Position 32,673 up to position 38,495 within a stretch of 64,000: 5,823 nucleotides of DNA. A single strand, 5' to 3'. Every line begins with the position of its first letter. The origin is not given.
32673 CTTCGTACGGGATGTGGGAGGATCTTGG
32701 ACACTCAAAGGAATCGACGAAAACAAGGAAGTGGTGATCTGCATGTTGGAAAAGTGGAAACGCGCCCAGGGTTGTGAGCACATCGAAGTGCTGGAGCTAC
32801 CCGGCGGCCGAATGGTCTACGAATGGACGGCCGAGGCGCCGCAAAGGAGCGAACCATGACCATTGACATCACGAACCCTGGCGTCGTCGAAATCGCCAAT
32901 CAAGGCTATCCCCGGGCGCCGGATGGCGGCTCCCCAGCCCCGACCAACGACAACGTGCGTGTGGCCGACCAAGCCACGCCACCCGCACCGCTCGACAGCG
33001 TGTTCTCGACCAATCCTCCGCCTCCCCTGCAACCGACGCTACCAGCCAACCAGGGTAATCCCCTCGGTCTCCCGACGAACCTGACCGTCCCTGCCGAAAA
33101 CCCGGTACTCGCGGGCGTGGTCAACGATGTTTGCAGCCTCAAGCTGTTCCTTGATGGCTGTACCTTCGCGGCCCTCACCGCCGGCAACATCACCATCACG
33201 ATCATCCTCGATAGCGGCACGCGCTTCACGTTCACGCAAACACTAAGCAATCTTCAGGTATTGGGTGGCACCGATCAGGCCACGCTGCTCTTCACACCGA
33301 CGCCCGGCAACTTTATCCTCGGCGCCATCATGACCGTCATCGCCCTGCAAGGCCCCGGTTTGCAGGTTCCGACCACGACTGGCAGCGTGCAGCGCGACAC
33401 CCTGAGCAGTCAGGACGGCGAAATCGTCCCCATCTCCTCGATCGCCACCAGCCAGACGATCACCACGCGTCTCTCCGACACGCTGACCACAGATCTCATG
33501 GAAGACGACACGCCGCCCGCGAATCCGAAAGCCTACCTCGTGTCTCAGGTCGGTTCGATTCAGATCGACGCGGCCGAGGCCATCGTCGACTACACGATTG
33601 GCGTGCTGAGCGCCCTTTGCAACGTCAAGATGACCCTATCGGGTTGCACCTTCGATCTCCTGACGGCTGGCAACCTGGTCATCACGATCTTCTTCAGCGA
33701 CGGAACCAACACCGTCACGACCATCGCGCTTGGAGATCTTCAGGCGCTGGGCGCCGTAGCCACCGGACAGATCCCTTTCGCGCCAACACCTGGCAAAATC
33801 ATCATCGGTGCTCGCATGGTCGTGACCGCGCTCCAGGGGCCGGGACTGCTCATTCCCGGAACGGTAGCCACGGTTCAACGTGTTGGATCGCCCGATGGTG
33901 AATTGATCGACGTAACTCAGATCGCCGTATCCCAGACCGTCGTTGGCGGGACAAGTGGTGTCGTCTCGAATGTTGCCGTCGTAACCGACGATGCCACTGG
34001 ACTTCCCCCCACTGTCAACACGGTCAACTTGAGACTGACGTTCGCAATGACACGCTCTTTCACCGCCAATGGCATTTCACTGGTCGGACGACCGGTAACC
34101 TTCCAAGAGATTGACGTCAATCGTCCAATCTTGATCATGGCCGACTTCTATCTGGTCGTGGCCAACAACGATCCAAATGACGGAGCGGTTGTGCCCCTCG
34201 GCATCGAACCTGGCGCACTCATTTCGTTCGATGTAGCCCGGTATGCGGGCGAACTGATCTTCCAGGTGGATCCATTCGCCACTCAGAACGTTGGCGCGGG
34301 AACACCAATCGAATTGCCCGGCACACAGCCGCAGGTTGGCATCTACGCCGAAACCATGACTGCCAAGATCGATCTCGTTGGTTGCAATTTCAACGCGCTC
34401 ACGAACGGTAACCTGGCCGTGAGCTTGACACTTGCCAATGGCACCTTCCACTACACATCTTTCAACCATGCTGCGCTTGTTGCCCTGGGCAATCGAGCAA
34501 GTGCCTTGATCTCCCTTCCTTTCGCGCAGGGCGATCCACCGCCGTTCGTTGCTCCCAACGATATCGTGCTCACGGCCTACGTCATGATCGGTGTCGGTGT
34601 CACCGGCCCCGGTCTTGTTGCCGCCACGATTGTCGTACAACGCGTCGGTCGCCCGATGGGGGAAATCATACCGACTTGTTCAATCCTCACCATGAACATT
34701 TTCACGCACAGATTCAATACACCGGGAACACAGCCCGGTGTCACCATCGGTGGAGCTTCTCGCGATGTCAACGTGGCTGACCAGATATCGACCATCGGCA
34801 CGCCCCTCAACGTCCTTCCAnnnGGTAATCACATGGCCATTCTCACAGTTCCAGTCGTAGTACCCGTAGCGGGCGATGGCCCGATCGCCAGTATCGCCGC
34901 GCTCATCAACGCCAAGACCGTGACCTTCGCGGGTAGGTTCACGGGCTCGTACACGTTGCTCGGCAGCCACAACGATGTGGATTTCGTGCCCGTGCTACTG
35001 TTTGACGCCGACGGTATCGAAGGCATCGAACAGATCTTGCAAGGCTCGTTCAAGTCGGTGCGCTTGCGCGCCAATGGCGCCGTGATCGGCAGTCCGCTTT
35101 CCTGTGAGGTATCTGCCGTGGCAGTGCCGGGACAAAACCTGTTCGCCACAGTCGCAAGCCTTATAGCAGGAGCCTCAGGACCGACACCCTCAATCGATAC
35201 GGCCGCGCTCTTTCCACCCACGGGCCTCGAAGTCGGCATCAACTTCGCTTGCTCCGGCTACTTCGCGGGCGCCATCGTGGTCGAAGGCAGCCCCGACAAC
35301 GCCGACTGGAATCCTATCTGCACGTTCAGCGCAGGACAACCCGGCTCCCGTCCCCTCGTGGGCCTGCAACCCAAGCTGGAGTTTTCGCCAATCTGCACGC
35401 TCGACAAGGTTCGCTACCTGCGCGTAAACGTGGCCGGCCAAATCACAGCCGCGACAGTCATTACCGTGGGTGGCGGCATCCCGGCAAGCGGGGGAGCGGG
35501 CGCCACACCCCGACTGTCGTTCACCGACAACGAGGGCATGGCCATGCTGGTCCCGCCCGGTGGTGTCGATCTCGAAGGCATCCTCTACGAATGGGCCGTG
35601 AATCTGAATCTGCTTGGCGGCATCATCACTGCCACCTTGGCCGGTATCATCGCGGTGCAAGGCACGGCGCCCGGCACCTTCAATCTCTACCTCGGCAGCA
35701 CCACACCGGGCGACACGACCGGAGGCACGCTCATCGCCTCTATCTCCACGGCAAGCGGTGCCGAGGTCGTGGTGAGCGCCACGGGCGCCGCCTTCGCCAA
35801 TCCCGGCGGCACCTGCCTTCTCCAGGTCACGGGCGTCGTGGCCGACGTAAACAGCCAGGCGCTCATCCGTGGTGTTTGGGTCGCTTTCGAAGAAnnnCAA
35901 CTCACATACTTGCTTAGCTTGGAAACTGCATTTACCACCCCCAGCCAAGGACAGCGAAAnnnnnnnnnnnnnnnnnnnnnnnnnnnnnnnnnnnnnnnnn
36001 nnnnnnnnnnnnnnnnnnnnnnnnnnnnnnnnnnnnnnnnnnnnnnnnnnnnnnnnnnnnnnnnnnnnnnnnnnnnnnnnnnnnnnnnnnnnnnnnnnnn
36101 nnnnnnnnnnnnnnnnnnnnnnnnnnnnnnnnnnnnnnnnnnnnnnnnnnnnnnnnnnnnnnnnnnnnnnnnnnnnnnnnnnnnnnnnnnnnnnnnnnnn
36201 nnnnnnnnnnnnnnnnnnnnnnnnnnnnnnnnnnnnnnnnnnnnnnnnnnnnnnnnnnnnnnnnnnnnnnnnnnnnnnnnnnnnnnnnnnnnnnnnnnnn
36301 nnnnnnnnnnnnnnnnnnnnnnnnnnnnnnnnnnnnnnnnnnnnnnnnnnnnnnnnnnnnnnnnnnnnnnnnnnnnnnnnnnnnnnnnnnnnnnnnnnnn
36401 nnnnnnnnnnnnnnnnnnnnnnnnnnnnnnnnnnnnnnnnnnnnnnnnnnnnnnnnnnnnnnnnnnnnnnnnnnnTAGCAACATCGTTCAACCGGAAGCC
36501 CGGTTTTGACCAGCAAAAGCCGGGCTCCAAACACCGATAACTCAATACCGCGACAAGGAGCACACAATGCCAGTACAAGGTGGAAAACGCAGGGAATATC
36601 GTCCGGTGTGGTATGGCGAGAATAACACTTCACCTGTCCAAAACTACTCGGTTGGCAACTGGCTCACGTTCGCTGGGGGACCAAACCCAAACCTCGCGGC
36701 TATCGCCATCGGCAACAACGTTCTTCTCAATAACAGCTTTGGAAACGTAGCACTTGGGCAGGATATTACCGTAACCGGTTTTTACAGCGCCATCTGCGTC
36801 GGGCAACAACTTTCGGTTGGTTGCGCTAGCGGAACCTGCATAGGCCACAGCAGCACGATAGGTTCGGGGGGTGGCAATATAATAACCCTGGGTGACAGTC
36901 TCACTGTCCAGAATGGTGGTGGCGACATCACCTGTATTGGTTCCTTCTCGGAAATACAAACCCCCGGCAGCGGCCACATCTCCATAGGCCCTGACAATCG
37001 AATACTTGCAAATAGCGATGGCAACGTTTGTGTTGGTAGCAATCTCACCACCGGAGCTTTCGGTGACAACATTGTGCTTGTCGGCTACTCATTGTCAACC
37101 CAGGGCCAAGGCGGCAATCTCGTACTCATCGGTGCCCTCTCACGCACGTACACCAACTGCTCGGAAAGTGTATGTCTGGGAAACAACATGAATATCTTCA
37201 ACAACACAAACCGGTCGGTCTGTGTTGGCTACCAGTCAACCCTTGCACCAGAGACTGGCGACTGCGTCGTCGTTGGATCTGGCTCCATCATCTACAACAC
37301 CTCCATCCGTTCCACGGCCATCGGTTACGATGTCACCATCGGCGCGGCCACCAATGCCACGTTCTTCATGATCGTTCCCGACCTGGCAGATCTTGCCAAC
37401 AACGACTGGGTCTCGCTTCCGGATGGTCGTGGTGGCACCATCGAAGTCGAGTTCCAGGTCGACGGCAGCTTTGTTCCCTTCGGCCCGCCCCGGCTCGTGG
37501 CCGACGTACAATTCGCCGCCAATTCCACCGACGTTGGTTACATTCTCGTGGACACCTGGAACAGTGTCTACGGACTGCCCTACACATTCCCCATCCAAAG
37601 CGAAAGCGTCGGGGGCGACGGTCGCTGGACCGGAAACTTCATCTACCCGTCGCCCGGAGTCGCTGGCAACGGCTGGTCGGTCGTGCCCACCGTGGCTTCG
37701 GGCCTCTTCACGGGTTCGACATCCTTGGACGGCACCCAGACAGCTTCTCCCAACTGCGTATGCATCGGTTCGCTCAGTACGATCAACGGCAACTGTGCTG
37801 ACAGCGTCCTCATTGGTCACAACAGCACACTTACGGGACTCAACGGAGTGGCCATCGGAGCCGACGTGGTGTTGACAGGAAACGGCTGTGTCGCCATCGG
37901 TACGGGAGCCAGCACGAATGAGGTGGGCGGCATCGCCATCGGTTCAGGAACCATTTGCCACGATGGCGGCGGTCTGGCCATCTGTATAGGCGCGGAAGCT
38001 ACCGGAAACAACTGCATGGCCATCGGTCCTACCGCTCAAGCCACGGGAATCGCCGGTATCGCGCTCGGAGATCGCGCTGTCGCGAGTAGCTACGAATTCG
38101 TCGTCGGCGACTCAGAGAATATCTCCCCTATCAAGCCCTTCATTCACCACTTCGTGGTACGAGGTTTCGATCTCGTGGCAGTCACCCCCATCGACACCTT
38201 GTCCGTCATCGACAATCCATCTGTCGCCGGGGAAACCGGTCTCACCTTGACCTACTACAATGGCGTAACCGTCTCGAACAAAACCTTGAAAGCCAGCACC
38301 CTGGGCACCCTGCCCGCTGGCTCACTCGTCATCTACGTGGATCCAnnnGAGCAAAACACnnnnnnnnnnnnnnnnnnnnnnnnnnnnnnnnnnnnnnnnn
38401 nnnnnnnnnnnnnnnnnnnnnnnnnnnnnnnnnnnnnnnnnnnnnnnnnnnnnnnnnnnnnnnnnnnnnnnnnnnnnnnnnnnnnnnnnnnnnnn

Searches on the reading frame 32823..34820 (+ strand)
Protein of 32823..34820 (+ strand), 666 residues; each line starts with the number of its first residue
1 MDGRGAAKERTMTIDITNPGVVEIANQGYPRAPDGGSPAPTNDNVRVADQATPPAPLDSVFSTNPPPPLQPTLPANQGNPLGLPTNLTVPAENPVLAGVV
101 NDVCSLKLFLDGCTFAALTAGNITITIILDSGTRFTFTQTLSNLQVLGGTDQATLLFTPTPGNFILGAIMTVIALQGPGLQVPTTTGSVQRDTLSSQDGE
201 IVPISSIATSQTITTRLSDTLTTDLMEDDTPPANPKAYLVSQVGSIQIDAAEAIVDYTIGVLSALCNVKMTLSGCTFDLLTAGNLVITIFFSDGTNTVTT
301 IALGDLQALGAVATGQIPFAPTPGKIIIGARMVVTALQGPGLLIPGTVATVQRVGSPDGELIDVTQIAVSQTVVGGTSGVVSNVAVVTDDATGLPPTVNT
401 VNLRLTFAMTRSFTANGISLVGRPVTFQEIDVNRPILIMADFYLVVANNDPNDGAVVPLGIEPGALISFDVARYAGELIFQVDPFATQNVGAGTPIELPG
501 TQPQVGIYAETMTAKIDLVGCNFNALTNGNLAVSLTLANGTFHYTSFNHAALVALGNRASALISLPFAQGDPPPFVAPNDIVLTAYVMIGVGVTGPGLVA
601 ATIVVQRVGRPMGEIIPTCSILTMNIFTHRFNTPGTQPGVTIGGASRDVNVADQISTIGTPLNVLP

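Call 8: search_protein_families(library=phrogs, proteins=[window:32823-34820:+], max_evalue=0.001)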
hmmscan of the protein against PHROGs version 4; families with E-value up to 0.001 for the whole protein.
window:32823-34820:+ (666 aa): 0 families

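Call 9: search_protein_families(library=pfam, proteins=[window:32823-34820:+], max_evalue=0.001)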
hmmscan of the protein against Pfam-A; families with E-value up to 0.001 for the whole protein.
window:32823-34820:+ (666 aa): 0 families

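Call 60: find_related_loci(query=window:32823-34820:+, collection=viral_contigs, flank=3000)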
Query window:32823-34820:+ (666 aa) in viral_contigs; peptide patterns used: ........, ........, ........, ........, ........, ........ (x = any residue, [..] = any of these).
6 stretches matched a pattern, but none encodes a relative of the query by tblastn (E <= 1e-3).

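Call 61: search_dna_similar(query=window:32823-34820:+, collection=phages, mode=protein, max_evalue=0.001, max_rows=10)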
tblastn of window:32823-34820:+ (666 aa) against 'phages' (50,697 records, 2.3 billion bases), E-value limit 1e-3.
No match.

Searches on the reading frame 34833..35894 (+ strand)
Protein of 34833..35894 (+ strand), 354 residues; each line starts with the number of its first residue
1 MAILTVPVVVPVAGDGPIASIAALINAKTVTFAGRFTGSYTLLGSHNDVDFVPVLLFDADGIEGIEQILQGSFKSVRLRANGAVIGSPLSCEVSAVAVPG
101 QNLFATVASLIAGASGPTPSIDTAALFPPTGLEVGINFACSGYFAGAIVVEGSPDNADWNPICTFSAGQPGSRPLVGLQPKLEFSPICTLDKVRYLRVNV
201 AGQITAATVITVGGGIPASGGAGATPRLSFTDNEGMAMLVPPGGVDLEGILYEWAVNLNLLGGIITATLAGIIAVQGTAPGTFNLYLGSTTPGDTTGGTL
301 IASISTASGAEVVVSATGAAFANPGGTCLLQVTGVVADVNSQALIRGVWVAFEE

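Call 24: search_protein_families(library=phrogs, proteins=[window:34833-35894:+], max_evalue=0.01)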
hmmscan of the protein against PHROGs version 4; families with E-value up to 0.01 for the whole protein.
window:34833-35894:+ (354 aa): 0 families

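Call 62: search_dna_similar(query=window:34833-35894:+, collection=phages, mode=protein, max_evalue=0.001, max_rows=10)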
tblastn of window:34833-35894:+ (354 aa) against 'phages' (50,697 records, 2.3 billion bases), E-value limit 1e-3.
No match.

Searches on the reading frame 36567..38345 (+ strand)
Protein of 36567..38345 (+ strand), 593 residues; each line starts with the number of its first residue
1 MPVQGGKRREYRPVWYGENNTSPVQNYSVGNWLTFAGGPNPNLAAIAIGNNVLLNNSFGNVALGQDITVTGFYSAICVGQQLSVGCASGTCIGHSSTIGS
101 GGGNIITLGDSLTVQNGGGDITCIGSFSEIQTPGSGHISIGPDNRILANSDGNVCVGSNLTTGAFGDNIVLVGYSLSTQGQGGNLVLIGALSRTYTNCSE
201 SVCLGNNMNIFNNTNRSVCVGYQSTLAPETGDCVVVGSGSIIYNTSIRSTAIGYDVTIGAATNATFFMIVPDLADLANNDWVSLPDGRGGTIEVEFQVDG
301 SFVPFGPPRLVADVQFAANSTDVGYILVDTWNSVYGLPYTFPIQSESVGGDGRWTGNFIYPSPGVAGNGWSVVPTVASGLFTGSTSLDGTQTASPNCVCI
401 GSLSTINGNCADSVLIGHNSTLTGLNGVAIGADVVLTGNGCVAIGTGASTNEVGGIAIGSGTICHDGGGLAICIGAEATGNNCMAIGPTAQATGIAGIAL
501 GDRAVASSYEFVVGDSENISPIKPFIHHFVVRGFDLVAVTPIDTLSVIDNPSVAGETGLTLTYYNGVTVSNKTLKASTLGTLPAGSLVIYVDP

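Call 8: search_protein_families(library=phrogs, proteins=[window:36567-38345:+], max_evalue=0.001)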
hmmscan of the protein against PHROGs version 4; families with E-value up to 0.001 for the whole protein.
window:36567-38345:+ (593 aa): 1 family
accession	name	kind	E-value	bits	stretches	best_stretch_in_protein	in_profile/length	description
phrog_2154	-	unknown function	0.00058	20.4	1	199-262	98-158/185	-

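Call 9: search_protein_families(library=pfam, proteins=[window:36567-38345:+], max_evalue=0.001)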
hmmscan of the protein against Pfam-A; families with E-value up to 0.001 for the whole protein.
window:36567-38345:+ (593 aa): 1 family
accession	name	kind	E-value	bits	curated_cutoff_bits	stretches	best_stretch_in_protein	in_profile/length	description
PF05658.19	YadA_head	-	1.1e-05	26.1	25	0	478-504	1-27/27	YadA head domain repeat (2 copies)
